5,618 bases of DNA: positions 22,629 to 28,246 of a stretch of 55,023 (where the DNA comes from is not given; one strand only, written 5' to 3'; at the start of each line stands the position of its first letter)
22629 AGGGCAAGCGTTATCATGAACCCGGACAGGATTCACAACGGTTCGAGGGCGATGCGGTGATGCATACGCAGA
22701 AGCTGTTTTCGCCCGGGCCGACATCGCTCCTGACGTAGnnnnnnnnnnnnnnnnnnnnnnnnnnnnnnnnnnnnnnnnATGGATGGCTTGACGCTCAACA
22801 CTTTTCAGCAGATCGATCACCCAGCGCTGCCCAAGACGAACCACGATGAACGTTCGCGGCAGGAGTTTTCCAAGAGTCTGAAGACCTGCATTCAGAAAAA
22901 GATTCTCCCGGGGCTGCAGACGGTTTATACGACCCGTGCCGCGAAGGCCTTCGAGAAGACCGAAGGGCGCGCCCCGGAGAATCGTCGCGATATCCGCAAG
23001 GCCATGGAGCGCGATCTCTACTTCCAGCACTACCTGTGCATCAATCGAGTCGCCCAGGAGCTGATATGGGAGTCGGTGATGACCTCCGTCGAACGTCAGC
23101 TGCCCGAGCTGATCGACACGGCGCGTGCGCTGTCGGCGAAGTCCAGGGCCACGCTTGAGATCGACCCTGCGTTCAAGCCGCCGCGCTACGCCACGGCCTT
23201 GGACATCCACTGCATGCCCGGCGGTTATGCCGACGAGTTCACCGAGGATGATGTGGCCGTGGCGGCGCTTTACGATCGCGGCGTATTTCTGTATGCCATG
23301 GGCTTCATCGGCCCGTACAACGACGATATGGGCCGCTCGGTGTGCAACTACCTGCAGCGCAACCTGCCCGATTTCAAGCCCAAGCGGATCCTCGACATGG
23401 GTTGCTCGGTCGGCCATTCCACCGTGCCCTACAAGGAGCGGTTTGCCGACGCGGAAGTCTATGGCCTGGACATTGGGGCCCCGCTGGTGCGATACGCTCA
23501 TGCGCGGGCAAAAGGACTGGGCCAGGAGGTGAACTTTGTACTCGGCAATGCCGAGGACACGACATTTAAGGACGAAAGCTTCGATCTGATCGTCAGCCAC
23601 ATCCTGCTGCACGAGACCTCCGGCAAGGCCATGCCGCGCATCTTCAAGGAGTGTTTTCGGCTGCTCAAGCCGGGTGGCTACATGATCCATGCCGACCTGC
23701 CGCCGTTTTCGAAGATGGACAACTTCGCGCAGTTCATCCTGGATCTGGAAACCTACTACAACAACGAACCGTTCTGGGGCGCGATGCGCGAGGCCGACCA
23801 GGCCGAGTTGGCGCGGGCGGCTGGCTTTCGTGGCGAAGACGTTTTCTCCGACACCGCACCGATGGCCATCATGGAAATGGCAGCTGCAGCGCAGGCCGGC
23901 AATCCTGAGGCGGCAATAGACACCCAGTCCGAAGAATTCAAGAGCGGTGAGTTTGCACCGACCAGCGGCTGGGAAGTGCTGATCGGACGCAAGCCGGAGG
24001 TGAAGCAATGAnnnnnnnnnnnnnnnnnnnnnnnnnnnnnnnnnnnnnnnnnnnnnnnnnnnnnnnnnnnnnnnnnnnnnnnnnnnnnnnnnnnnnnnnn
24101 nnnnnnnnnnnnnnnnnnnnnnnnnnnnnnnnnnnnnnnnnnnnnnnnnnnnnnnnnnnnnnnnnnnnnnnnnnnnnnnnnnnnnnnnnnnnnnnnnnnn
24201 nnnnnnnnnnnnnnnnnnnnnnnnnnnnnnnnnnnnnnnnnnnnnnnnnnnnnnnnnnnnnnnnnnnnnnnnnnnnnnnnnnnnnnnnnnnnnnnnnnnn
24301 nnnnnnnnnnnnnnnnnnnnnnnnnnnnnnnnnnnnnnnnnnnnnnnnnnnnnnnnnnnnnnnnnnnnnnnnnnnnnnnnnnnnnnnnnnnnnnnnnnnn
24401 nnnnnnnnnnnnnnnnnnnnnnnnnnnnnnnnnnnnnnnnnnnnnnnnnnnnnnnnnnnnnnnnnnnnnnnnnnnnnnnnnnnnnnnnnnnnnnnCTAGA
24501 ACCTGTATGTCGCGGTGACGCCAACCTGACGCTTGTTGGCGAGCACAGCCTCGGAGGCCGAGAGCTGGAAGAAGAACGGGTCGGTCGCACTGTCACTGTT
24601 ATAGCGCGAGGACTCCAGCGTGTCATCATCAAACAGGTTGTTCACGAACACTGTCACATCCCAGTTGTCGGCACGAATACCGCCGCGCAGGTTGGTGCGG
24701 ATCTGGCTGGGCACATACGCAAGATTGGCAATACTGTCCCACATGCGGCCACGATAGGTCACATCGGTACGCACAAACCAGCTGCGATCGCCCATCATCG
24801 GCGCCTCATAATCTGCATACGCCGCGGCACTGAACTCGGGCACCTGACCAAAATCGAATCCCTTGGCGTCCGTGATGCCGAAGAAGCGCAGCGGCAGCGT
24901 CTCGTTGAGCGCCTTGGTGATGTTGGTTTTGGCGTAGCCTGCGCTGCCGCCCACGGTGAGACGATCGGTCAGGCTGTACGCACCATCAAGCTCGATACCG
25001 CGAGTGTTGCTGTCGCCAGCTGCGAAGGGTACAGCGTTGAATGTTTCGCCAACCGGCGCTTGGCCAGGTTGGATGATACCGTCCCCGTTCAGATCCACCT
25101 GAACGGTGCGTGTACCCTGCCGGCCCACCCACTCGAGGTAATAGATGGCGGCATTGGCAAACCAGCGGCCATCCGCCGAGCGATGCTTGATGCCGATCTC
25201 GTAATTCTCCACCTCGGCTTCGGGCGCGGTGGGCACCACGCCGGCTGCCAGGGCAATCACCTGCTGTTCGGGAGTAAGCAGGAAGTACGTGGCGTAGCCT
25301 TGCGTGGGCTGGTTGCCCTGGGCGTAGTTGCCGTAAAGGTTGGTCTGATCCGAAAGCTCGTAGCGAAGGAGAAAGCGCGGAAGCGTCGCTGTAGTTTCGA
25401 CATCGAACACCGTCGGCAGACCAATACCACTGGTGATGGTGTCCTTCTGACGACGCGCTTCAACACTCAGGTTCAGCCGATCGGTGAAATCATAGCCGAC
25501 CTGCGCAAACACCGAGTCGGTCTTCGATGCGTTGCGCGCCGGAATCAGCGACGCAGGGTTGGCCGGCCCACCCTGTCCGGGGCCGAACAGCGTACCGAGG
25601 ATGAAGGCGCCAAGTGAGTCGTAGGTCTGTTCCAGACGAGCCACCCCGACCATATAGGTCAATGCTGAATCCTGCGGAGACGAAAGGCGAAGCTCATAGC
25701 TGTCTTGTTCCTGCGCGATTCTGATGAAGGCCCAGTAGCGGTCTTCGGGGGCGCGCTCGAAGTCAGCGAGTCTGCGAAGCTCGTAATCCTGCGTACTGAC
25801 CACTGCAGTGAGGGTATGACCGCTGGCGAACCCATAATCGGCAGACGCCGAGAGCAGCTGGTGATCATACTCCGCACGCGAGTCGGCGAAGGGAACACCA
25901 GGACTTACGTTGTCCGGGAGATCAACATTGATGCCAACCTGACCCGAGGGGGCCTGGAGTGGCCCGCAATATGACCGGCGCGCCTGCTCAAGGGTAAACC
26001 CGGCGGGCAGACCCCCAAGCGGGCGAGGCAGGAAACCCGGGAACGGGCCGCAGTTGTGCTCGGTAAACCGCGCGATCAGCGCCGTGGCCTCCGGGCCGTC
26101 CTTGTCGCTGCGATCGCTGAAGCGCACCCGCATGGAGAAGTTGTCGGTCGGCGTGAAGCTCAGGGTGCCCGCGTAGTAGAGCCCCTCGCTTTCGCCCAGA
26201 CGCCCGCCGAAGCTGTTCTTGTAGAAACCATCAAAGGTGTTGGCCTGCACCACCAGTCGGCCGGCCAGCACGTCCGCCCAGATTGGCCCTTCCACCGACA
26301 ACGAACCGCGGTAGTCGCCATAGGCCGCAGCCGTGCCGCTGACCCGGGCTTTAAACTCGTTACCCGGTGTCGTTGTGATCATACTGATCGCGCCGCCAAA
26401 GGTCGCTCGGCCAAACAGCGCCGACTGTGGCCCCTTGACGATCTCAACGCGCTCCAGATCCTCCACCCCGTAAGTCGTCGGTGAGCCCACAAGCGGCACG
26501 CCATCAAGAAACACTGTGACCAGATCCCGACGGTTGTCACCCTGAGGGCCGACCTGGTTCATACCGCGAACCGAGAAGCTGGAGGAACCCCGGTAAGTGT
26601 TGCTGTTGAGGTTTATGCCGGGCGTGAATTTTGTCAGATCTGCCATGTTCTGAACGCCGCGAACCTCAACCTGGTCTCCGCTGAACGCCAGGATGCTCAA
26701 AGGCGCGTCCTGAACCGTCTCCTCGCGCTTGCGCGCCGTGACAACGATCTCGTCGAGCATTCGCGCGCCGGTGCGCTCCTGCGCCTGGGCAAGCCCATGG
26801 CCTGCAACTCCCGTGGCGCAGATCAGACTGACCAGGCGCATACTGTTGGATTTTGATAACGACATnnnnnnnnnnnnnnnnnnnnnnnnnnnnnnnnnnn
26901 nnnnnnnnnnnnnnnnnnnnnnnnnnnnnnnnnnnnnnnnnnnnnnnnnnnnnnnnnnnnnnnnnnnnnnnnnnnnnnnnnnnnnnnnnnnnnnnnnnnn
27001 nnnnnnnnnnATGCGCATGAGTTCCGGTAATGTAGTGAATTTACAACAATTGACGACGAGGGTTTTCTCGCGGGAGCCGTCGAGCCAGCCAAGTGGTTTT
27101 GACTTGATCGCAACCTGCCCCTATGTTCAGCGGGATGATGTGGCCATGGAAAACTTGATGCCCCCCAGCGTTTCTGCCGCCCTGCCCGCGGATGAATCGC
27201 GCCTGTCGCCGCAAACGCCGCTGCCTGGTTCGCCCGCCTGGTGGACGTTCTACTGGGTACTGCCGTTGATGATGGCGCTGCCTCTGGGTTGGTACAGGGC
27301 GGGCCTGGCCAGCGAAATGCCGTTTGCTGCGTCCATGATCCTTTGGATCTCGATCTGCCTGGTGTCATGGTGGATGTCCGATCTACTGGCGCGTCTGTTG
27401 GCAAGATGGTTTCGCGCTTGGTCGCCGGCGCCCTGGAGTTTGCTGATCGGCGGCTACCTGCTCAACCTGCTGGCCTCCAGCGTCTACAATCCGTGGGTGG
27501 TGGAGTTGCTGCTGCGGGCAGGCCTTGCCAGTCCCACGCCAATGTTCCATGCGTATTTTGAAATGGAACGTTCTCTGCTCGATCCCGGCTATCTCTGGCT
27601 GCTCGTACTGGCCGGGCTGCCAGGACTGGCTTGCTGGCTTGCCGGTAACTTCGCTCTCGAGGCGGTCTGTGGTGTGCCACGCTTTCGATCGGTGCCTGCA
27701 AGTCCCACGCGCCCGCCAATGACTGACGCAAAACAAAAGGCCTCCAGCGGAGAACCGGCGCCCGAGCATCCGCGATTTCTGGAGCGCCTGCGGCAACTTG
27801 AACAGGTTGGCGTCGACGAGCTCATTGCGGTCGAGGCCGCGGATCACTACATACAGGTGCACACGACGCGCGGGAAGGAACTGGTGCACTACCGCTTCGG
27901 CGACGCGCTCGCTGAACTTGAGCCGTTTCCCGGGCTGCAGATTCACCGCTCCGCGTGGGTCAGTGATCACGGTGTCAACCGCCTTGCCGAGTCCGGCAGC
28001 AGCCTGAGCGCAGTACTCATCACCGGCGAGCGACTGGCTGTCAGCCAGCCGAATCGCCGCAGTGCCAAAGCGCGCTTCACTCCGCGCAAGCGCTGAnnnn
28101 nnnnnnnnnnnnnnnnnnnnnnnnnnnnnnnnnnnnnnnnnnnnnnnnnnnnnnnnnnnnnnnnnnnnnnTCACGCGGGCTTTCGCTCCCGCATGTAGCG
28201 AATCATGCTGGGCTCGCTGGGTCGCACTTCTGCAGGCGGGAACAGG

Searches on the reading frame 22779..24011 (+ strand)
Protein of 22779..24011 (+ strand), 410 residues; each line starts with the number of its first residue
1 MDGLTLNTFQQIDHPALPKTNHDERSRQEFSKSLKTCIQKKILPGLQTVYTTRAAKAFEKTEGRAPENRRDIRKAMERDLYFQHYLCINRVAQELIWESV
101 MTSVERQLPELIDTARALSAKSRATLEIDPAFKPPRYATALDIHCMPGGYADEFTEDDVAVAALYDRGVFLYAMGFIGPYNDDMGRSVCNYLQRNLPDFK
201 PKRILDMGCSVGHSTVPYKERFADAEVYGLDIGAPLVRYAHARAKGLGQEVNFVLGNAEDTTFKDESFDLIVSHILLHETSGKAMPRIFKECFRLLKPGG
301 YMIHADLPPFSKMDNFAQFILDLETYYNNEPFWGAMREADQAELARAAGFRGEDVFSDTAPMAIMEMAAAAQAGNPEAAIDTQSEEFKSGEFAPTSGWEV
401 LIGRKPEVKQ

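Call 5: search_protein_families(library=pfam, proteins=[window:22779-24011:+], max_evalue=0.0001)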
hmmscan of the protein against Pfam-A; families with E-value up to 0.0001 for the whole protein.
window:22779-24011:+ (410 aa): 7 families
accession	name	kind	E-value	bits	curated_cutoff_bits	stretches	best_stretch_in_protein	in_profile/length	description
PF13649.12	Methyltransf_25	-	7.5e-22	78.3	27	1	204-300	1-97/97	Methyltransferase domain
PF08241.18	Methyltransf_11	-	2.1e-21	76.8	21.2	1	205-303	1-94/95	Methyltransferase domain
PF13847.12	Methyltransf_31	-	1.4e-17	64.2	27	1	202-327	5-129/145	Methyltransferase domain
PF08242.18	Methyltransf_12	-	2.5e-13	51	30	1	205-301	1-97/98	Methyltransferase domain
PF13489.12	Methyltransf_23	-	4.7e-12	46.4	27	1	181-309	2-121/164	Methyltransferase domain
PF01209.24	Ubie_methyltran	-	5.2e-10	39.5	20.1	1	198-305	45-152/233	ubiE/COQ5 methyltransferase family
PF05175.20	MTS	-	4.5e-07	30.1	23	1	192-303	23-137/170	Methyltransferase small domain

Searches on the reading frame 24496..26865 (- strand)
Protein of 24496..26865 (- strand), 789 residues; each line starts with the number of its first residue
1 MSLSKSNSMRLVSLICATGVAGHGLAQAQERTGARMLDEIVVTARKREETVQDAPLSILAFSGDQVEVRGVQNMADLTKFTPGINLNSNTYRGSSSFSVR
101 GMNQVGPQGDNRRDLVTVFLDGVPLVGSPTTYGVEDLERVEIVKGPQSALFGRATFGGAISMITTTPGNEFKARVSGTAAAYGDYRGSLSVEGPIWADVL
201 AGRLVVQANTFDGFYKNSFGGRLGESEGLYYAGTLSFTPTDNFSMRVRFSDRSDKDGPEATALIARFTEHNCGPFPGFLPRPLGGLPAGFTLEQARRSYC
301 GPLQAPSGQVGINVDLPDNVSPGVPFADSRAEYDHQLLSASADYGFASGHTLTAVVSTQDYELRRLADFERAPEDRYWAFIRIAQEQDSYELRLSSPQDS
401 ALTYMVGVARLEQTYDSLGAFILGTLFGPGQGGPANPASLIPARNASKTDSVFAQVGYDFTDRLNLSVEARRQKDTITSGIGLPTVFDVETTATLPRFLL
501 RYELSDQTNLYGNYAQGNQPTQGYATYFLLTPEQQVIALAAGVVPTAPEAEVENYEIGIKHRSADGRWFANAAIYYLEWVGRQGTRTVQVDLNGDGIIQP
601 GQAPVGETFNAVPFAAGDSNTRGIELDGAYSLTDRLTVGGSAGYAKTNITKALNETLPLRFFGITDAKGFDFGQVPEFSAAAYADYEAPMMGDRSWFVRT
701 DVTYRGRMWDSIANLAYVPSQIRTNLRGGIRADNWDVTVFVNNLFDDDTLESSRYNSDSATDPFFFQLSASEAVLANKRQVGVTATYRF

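Call 5: search_protein_families(library=pfam, proteins=[window:24496-26865:-], max_evalue=0.0001)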
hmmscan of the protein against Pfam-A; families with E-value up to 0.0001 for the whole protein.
window:24496-26865:- (789 aa): 2 families
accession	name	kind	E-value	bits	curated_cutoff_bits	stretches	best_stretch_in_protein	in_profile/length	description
PF00593.30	TonB_dep_Rec_b-barrel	-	5.9e-31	109.2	27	1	309-744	27-436/436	TonB dependent receptor-like, beta-barrel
PF07715.20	Plug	-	3.4e-19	69.8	23.9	1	51-159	2-107/107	TonB-dependent Receptor Plug Domain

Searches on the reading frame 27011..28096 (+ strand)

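Call 5: search_protein_families(library=pfam, proteins=[window:27011-28096:+], max_evalue=0.0001)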
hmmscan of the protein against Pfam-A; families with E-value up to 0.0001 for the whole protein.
window:27011-28096:+ (361 aa): 1 family
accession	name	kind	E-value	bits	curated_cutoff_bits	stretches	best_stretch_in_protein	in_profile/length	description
PF04397.21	LytTR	-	8e-10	39.3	22.6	1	264-354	4-95/98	LytTr DNA-binding domain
